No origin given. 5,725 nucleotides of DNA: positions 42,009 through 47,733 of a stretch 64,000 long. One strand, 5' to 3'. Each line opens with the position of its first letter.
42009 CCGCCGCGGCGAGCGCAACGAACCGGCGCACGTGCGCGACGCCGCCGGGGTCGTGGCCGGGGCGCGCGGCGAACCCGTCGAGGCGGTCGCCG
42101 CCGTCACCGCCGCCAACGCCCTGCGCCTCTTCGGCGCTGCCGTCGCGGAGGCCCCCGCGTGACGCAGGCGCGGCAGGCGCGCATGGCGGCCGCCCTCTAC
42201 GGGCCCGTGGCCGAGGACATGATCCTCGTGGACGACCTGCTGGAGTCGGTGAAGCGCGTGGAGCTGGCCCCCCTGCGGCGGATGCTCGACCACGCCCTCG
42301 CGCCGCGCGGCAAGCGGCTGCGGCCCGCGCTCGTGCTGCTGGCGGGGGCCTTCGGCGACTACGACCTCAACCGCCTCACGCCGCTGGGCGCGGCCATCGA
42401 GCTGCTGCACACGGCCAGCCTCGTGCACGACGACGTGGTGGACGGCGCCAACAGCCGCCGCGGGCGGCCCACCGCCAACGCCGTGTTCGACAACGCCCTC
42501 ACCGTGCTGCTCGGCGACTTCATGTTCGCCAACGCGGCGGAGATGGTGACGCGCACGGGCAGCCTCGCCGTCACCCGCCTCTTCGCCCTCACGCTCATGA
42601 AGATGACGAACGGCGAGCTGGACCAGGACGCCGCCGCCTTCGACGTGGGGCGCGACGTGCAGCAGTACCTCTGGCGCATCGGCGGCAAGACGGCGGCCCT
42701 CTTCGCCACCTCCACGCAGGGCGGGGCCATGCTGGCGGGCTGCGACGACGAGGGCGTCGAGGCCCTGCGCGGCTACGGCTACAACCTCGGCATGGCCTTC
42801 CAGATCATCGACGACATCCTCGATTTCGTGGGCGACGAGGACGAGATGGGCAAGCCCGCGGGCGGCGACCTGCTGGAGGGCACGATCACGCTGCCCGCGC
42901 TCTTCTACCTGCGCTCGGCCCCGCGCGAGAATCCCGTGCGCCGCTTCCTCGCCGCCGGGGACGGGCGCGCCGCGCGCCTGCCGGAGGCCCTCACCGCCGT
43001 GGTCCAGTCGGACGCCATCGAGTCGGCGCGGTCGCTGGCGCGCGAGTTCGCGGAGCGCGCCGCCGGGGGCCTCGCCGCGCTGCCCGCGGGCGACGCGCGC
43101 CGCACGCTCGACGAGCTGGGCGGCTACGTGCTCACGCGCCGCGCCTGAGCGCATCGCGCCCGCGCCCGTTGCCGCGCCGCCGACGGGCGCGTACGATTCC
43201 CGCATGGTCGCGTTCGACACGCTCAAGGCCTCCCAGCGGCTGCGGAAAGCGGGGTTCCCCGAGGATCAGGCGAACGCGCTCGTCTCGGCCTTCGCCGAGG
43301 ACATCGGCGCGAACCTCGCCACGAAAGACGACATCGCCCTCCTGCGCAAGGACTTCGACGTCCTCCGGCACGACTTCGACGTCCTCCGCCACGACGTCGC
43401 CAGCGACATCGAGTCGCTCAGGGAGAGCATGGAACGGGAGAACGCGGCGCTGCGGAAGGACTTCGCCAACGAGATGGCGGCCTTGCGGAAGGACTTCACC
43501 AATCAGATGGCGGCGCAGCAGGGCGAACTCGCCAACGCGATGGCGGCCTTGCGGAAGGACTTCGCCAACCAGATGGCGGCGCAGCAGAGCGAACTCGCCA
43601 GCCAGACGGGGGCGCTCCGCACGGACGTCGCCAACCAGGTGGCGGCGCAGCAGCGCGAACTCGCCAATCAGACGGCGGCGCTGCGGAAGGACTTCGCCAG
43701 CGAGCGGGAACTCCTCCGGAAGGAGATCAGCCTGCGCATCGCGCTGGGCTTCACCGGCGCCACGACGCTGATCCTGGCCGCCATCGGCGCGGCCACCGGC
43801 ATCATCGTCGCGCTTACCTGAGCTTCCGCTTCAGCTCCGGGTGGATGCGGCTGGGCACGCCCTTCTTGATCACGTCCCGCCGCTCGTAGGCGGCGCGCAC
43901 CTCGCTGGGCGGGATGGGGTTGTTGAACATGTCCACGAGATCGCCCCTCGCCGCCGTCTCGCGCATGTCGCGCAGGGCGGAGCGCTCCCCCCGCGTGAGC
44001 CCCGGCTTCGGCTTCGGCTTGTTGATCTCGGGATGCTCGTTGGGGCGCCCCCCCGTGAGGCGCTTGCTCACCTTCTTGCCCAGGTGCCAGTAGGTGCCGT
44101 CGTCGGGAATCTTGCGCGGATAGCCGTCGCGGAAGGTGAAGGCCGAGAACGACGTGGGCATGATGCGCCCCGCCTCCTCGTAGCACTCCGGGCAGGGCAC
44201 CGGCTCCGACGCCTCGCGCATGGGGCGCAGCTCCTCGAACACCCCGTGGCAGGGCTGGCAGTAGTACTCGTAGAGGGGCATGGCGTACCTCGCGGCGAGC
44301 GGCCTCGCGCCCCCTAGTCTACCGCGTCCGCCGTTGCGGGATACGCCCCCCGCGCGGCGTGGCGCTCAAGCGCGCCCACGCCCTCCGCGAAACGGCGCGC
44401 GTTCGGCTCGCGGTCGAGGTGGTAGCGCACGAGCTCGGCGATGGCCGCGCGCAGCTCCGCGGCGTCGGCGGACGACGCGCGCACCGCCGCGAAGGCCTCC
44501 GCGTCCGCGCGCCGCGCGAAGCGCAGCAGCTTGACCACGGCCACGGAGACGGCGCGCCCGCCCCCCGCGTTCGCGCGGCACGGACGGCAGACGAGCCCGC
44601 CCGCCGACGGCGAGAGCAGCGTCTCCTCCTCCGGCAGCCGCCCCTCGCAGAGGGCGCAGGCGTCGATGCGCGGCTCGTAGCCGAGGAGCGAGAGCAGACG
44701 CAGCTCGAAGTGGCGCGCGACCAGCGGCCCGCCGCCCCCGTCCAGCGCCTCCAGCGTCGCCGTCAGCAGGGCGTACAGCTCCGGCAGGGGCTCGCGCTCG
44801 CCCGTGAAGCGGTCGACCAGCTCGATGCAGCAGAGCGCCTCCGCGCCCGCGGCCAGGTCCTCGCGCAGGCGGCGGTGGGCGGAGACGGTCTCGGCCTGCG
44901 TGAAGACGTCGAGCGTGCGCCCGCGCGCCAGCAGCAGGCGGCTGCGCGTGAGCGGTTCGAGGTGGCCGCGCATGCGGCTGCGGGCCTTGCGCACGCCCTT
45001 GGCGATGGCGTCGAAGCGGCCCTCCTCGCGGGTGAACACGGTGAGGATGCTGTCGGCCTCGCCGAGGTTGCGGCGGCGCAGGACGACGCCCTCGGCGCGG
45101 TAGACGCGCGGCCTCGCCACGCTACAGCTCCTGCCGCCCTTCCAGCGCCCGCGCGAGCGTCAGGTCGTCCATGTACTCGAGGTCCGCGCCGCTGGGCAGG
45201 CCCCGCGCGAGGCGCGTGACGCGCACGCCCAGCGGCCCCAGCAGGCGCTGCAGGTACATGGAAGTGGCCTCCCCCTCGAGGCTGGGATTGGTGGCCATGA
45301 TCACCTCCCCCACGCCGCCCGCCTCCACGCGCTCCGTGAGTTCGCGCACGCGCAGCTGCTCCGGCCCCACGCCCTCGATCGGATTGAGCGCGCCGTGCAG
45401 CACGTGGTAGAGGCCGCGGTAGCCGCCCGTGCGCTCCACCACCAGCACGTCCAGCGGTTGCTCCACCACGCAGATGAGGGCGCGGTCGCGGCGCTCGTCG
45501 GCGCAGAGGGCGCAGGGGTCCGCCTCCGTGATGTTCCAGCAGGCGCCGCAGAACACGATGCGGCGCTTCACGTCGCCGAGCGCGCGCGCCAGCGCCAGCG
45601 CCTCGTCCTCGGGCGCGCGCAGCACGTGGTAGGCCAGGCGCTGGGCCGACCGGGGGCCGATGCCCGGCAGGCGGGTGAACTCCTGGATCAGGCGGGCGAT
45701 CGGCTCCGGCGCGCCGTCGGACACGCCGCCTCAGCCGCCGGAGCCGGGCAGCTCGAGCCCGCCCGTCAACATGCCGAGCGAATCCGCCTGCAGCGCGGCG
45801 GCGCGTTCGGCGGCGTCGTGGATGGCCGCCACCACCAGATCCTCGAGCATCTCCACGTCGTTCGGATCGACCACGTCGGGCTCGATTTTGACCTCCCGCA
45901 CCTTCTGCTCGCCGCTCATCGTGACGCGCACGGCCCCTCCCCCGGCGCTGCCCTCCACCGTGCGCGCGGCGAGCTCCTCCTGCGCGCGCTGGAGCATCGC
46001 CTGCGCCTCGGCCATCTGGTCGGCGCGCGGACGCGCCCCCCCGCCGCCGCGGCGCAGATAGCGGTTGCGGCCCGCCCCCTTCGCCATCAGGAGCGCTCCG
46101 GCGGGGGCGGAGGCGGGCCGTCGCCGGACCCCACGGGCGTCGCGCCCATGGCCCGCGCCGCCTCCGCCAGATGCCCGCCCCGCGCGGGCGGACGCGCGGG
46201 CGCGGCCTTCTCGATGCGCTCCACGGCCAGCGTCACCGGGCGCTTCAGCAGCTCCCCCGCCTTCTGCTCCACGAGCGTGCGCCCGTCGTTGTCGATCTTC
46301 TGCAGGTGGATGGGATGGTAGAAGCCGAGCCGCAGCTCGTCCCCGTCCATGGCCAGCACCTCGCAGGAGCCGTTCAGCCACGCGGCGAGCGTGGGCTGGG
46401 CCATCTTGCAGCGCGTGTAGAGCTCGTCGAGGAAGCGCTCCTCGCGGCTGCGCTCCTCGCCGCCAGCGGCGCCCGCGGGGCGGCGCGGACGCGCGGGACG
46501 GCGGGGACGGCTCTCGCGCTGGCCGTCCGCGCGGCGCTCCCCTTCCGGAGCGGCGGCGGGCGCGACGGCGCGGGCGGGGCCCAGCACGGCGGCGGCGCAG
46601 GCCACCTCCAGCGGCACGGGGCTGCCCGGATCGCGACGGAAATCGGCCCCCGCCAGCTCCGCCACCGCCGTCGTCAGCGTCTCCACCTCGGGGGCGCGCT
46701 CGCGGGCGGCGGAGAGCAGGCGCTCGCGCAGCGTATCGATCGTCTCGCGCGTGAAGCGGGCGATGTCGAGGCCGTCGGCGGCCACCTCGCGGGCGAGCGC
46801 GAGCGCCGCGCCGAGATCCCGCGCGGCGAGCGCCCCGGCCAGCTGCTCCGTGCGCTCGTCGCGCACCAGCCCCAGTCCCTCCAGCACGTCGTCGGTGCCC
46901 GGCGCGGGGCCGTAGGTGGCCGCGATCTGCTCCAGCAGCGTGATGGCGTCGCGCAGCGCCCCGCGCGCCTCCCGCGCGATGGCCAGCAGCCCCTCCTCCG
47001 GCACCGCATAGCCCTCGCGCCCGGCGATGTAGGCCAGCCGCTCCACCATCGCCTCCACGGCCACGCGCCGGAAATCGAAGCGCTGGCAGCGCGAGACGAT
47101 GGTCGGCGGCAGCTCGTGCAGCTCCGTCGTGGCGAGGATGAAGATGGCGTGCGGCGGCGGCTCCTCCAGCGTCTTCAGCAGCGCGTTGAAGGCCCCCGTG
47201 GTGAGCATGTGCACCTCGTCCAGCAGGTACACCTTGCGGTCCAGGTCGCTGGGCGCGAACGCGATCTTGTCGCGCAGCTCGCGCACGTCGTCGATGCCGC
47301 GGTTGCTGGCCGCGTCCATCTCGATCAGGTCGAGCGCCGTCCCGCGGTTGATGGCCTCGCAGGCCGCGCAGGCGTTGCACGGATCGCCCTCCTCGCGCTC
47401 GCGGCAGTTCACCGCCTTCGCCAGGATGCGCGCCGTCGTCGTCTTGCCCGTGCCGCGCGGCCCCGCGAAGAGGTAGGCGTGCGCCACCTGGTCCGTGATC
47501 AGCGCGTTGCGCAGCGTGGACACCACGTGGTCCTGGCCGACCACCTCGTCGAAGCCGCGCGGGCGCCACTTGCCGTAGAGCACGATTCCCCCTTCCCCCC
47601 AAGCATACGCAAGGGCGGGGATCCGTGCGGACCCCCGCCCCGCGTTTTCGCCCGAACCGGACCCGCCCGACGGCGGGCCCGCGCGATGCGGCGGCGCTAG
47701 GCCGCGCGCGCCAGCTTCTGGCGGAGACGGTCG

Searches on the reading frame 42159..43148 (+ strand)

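Call 59: search_protein_families(library=pfam, proteins=[window:42159-43148:+], max_evalue=0.00001)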
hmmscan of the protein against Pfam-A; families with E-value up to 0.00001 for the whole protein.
window:42159-43148:+ (329 aa): 1 family
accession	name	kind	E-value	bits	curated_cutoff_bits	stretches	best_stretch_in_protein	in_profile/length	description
PF00348.22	polyprenyl_synt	-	2.6e-64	217.3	27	1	39-273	4-243/251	Polyprenyl synthetase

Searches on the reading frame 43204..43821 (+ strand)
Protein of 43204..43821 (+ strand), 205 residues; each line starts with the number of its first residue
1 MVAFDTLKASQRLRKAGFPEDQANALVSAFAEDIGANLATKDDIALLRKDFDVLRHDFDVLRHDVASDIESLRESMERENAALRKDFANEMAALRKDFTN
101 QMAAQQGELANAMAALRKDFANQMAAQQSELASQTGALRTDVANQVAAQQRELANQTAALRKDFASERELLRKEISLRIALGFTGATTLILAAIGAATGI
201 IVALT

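Call 75: search_protein_families(library=pfam, proteins=[window:43204-43821:+], max_evalue=0.00001)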
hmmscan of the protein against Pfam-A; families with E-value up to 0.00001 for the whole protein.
window:43204-43821:+ (205 aa): 1 family
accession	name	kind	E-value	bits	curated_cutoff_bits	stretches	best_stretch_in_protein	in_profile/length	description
PF07798.16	CCDC90-like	-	5.2e-09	36.6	33.5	1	4-110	1-118/175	Coiled-coil domain-containing protein 90-like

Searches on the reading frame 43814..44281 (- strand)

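Call 5: search_protein_families(library=pfam, proteins=[window:43814-44281:-], max_evalue=0.01)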
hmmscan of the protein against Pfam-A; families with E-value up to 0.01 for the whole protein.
window:43814-44281:- (155 aa): 1 family
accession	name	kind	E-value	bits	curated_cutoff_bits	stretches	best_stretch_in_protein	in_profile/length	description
PF09723.15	Zn_ribbon_8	-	7.9e-11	42.2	34.4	1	1-40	1-40/41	Zinc ribbon domain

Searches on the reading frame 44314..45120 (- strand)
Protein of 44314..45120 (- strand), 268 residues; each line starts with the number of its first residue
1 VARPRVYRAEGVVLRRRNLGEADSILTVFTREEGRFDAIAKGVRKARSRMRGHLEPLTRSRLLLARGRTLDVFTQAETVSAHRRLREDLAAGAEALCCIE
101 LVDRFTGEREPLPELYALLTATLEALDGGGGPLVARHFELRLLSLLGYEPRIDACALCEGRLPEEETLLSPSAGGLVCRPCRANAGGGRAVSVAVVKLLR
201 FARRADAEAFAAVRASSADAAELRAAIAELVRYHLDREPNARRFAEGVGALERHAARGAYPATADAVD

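Call 5: search_protein_families(library=pfam, proteins=[window:44314-45120:-], max_evalue=0.01)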
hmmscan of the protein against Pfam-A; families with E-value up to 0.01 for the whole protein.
window:44314-45120:- (268 aa): 2 families
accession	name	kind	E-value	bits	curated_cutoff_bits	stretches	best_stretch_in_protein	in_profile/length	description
PF02565.21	RecO_C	-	2.7e-32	112.1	22.1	1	86-241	1-155/157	Recombination protein O C terminal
PF11967.14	RecO_N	-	4.9e-23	81.4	27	1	6-80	3-78/80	Recombination protein O N terminal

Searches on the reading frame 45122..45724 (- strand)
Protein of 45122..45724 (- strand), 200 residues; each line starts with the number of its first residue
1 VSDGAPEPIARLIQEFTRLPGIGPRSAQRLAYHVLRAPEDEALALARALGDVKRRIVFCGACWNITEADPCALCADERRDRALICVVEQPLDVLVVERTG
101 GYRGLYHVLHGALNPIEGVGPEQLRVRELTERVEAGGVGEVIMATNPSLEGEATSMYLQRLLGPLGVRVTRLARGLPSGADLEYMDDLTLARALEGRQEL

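Call 5: search_protein_families(library=pfam, proteins=[window:45122-45724:-], max_evalue=0.01)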
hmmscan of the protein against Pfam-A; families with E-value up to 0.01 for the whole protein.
window:45122-45724:- (200 aa): 5 families
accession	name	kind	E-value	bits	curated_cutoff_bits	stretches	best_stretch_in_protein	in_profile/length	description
PF13662.12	Toprim_4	-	6.6e-24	84.4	25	1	84-173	3-85/85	Toprim domain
PF21176.3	RecR_HhH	-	7.7e-19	67.7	27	1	9-51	1-43/45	RecR, helix-hairpin-helix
PF21175.2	RecR_C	-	1.3e-11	44.1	22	1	175-198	1-24/24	RecR, C-terminal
PF01751.28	Toprim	-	4.4e-08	33.6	23.1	1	84-165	2-89/96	Toprim domain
PF02132.21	RecR_ZnF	-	4.3e-06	26.8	22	1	56-76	1-21/21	RecR, Cys4-zinc finger domain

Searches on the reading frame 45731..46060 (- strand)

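Call 5: search_protein_families(library=pfam, proteins=[window:45731-46060:-], max_evalue=0.01)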
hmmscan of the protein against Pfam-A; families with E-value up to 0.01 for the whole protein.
window:45731-46060:- (109 aa): 1 family
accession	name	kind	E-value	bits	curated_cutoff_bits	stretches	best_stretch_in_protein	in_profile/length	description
PF02575.21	YbaB_DNA_bd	-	1.6e-29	102.3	25.5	1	15-102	3-90/91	YbaB/EbfC DNA-binding family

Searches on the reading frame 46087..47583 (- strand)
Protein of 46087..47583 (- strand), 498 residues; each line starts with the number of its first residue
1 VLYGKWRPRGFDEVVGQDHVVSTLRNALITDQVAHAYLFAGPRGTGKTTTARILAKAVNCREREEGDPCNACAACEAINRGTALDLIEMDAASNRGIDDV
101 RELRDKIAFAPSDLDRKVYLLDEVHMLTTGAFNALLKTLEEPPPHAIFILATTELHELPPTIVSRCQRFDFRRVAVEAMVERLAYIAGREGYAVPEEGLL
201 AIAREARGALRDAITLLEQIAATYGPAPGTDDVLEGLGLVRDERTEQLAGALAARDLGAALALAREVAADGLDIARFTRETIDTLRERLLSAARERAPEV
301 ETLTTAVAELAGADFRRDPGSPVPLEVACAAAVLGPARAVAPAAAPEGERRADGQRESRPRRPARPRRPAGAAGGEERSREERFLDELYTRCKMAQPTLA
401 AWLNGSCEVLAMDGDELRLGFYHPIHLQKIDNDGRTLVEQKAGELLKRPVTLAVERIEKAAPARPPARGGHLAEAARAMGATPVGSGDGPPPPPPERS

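Call 5: search_protein_families(library=pfam, proteins=[window:46087-47583:-], max_evalue=0.01)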
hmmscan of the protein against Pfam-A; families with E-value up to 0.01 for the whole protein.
window:46087-47583:- (498 aa): 14 families
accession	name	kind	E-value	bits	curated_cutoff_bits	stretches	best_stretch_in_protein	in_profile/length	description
PF13177.12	DNA_pol3_delta2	-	5.6e-44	150.4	27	1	17-173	2-159/161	DNA polymerase III, delta subunit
PF00004.35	AAA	-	7.5e-13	49.5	21.2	1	38-170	2-124/131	ATPase family associated with various cellular activities (AAA)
PF22608.2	DNAX_ATPase_lid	-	6.3e-07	29.5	27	1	180-220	3-43/49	DNA polymerase III clamp loader subunit, ATPase lid domain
PF13401.12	AAA_22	-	1.1e-05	26.2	27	1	37-156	8-127/130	AAA domain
PF05496.18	RuvB_N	-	2.2e-05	24.7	27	1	7-67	2-66/159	Holliday junction DNA helicase RuvB P-loop domain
PF07728.20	AAA_5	-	3.4e-05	24.3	22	1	38-141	3-92/139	AAA domain (dynein-related subfamily)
PF13245.12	AAA_19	-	0.0004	21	25.1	1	35-142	12-116/134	AAA domain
PF12169.13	DNA_pol3_gamma3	-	0.00041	20.6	24.4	1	232-295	5-68/143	DNA polymerase III subunits gamma and tau domain III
PF21960.2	RCF1-5-like_lid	-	0.00057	20.2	27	1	182-221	2-42/43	RCF1/5-like, AAA+ ATPase lid domain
PF13604.12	AAA_30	-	0.0013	19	27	1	36-141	20-114/191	AAA domain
PF03215.21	Rad17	-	0.0022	18.4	23.8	1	3-70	10-81/186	Rad17 P-loop domain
PF13173.12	AAA_14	-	0.0037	17.7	27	0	36-149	4-95/129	AAA domain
PF13238.12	AAA_18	-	0.0091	16.9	29.4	0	39-71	3-30/128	AAA domain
PF06068.19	TIP49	-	0.0095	15.6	23.8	0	117-153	276-311/347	TIP49 P-loop domain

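Call 63: find_homologous_proteins(query=window:46087-47583:-, max_evalue=1e-60)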
Query window:46087-47583:- (498 aa): 7118 proteins with E <= 1e-60 among 8000 candidates; the best 120 are listed.
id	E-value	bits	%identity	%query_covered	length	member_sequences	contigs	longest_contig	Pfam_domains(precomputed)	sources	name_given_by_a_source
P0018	0.0e+0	1078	99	100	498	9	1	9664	PF00004.36,PF13401.13,PF22608.3,PF05496.19,PF13177.13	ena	-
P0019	1.3e-284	963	87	98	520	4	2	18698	PF00004.36,PF22608.3,PF05496.19,PF13177.13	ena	-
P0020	1.6e-284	962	85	98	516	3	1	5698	PF00004.36,PF22608.3,PF05496.19,PF13177.13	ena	-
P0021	5.8e-253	858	81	97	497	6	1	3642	PF00004.36,PF22608.3,PF21960.3,PF13177.13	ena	-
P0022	7.5e-253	858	83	97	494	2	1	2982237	PF00004.36,PF22608.3,PF13177.13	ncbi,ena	-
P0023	9.1e-253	858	82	97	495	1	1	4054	PF00004.36,PF22608.3,PF05496.19,PF13177.13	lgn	-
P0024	1.2e-252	857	82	99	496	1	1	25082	PF00004.36,PF22608.3,PF13177.13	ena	-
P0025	2.0e-252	856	82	98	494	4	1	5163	PF00004.36,PF13401.13,PF22608.3,PF05496.19,PF13177.13,PF07728.21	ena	-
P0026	2.8e-252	856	80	100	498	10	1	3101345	PF00004.36,PF13401.13,PF22608.3,PF05496.19,PF13177.13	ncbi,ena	-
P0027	4.6e-252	855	80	98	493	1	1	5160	PF00004.36,PF13401.13,PF22608.3,PF21960.3,PF13177.13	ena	-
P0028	5.5e-252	855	81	97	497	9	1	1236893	PF00004.36,PF13401.13,PF22608.3,PF21960.3,PF05496.19,PF13177.13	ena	-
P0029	1.2e-251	854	80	98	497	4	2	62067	PF00004.36,PF22608.3,PF21960.3,PF05496.19,PF13177.13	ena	-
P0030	1.2e-251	854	81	98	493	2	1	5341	PF00004.36,PF13401.13,PF22608.3,PF21960.3,PF13177.13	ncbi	-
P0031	5.5e-250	848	79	98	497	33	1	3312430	PF00004.36,PF22608.3,PF21960.3,PF05496.19,PF13177.13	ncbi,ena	-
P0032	5.8e-250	848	80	98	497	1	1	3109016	PF00004.36,PF22608.3,PF21960.3,PF05496.19,PF13177.13,PF07728.21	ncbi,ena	-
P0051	3.0e-237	806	77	97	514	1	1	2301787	PF00004.36,PF13401.13,PF22608.3,PF13177.13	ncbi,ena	-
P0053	1.8e-231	787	74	97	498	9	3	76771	PF00004.36,PF13401.13,PF05496.19,PF13177.13,PF07728.21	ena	-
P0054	9.0e-228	775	73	97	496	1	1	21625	PF12169.14,PF00004.36,PF13401.13,PF22608.3,PF05496.19,PF13177.13,PF07728.21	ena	-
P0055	2.0e-209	715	68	98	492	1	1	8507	PF12169.14,PF00004.36,PF13401.13,PF22608.3,PF13177.13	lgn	-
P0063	2.9e-194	665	64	97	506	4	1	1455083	PF12169.14,PF00004.36,PF13401.13,PF22608.3,PF05496.19,PF13177.13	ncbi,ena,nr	ncbi:MAG: DNA polymerase III subunit gamma/tau [Thermoflexaceae bacterium]|nr:DNA polymerase III sub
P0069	6.0e-191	654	62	98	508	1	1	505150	PF12169.14,PF00004.36,PF22608.3,PF13177.13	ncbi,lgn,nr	ncbi:MAG: DNA polymerase III subunit gamma/tau [Chloroflexi bacterium]|nr:DNA polymerase III subunit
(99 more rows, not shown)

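Call 64: find_encoding_contigs(protein=P0051, flank=2500, max_places=1)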
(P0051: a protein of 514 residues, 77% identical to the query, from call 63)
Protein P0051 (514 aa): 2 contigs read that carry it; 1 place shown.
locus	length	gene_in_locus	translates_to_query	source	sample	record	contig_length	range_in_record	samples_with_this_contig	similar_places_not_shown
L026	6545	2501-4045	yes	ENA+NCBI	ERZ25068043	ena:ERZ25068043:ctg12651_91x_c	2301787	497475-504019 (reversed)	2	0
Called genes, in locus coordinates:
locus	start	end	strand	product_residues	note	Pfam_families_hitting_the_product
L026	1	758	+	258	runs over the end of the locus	PF00230:MIP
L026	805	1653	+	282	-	PF08241:Methyltransf_11 (faint), PF13649:Methyltransf_25 (weak)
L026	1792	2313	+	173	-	PF01261:AP_endonuc_2 (weak)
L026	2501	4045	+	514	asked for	PF13177:DNA_pol3_delta2, PF13401:AAA_22 (faint), PF00004:AAA, PF22608:DNAX_ATPase_lid (weak)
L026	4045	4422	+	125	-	PF02575:YbaB_DNA_bd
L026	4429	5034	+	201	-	PF21176:RecR_HhH, PF01751:Toprim, PF13662:Toprim_4, PF21175:RecR_C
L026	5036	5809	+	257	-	PF11967:RecO_N, PF02565:RecO_C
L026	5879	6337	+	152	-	PF09723:Zn_ribbon_8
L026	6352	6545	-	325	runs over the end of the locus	PF00348:polyprenyl_synt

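Call 65: find_encoding_contigs(protein=P0053, flank=2500, max_places=1)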
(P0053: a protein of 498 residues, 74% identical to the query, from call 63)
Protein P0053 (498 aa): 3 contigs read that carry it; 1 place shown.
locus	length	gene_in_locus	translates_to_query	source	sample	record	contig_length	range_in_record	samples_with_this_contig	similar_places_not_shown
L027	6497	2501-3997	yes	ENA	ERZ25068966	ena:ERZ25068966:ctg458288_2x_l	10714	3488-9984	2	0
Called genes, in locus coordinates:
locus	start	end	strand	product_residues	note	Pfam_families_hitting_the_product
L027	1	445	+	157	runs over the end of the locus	PF00361:Proton_antipo_M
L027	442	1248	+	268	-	PF00361:Proton_antipo_M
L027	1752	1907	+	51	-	-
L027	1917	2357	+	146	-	PF02130:YbeY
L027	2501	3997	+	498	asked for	PF05496:RuvB_N (weak), PF13177:DNA_pol3_delta2, PF13401:AAA_22 (faint), PF00004:AAA, PF07728:AAA_5 (weak)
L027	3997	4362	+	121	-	PF02575:YbaB_DNA_bd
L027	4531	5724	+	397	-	PF02132:RecR_ZnF (weak), PF13662:Toprim_4, PF11967:RecO_N, PF02565:RecO_C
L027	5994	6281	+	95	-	-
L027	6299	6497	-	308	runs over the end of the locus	?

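Call 66: find_encoding_contigs(protein=P0054, flank=2500, max_places=1)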
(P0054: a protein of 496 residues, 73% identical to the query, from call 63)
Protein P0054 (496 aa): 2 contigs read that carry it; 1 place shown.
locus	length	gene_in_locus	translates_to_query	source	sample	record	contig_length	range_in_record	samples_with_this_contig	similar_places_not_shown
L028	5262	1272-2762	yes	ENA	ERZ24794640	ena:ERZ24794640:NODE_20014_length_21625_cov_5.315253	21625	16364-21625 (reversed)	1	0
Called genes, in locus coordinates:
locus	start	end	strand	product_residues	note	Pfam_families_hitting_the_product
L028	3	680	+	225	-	?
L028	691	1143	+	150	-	PF02130:YbeY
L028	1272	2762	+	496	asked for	PF05496:RuvB_N (faint), PF13177:DNA_pol3_delta2, PF13401:AAA_22 (faint), PF00004:AAA, PF07728:AAA_5 (faint), PF22608:DNAX_ATPase_lid (weak), PF12169:DNA_pol3_gamma3 (weak)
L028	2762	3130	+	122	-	PF02575:YbaB_DNA_bd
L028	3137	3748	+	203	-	PF21176:RecR_HhH, PF01751:Toprim (weak), PF13662:Toprim_4, PF21175:RecR_C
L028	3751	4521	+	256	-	PF11967:RecO_N, PF02565:RecO_C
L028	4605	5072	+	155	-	PF09723:Zn_ribbon_8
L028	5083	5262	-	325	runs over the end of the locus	PF00348:polyprenyl_synt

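Call 67: find_encoding_contigs(protein=P0055, flank=2500, max_places=1)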
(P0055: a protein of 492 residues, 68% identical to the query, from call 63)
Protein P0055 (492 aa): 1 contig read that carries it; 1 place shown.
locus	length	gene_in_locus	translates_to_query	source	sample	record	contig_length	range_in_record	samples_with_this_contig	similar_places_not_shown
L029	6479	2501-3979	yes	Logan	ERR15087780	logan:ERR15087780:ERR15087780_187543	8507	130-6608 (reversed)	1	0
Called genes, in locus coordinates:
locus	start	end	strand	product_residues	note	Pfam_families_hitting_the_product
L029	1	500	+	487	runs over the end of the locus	PF00361:Proton_antipo_M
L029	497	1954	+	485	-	PF00361:Proton_antipo_M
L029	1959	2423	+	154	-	PF02130:YbeY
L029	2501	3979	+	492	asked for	PF13177:DNA_pol3_delta2, PF00004:AAA, PF13401:AAA_22 (faint), PF22608:DNAX_ATPase_lid, PF12169:DNA_pol3_gamma3 (weak)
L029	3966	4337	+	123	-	PF02575:YbaB_DNA_bd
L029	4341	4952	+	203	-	PF14520:HHH_5 (faint), PF21176:RecR_HhH, PF02132:RecR_ZnF (weak), PF01751:Toprim, PF13662:Toprim_4, PF21175:RecR_C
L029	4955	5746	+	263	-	PF11967:RecO_N, PF02565:RecO_C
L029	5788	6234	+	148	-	PF09723:Zn_ribbon_8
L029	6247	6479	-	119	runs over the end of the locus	?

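Call 68: find_encoding_contigs(protein=P0063, flank=2500, max_places=1)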
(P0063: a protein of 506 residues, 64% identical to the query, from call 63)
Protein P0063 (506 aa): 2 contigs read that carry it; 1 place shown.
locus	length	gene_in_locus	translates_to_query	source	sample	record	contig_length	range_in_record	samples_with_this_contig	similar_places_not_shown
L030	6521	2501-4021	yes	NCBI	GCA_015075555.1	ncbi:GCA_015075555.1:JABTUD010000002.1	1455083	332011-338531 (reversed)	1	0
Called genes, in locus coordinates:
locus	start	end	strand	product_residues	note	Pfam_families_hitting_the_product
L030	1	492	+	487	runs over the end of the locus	PF00361:Proton_antipo_M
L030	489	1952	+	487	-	PF00361:Proton_antipo_M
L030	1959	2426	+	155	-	PF02130:YbeY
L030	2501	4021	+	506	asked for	PF05496:RuvB_N (faint), PF13177:DNA_pol3_delta2, PF13401:AAA_22 (faint), PF00004:AAA, PF22608:DNAX_ATPase_lid, PF12169:DNA_pol3_gamma3 (faint)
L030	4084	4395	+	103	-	PF02575:YbaB_DNA_bd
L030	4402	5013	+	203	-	PF21176:RecR_HhH, PF01751:Toprim, PF13662:Toprim_4, PF21175:RecR_C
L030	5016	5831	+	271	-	PF11967:RecO_N, PF02565:RecO_C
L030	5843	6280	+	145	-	PF09723:Zn_ribbon_8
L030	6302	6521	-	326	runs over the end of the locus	PF00348:polyprenyl_synt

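Call 69: find_encoding_contigs(protein=P0069, flank=2500, max_places=1)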
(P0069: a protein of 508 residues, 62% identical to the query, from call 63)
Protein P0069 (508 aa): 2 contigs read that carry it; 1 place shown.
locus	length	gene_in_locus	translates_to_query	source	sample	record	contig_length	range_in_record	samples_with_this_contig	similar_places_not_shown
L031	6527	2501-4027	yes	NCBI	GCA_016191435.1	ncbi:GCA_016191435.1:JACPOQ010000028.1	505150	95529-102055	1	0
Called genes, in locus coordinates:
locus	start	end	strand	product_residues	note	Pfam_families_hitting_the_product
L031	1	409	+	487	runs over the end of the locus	PF00361:Proton_antipo_M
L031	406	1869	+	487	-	PF00361:Proton_antipo_M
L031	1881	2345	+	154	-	PF02130:YbeY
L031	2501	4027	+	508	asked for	PF13177:DNA_pol3_delta2, PF00004:AAA, PF22608:DNAX_ATPase_lid (weak), PF12169:DNA_pol3_gamma3 (weak)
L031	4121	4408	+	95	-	PF02575:YbaB_DNA_bd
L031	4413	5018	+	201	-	PF21176:RecR_HhH, PF02132:RecR_ZnF (weak), PF01751:Toprim, PF13662:Toprim_4, PF21175:RecR_C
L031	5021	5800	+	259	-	PF11967:RecO_N, PF02565:RecO_C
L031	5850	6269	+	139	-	PF09723:Zn_ribbon_8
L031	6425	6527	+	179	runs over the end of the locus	PF13489:Methyltransf_23, PF00398:RrnaAD, PF13847:Methyltransf_31 (weak), PF08241:Methyltransf_11, PF08242:Methyltransf_12, PF13649:Methyltransf_25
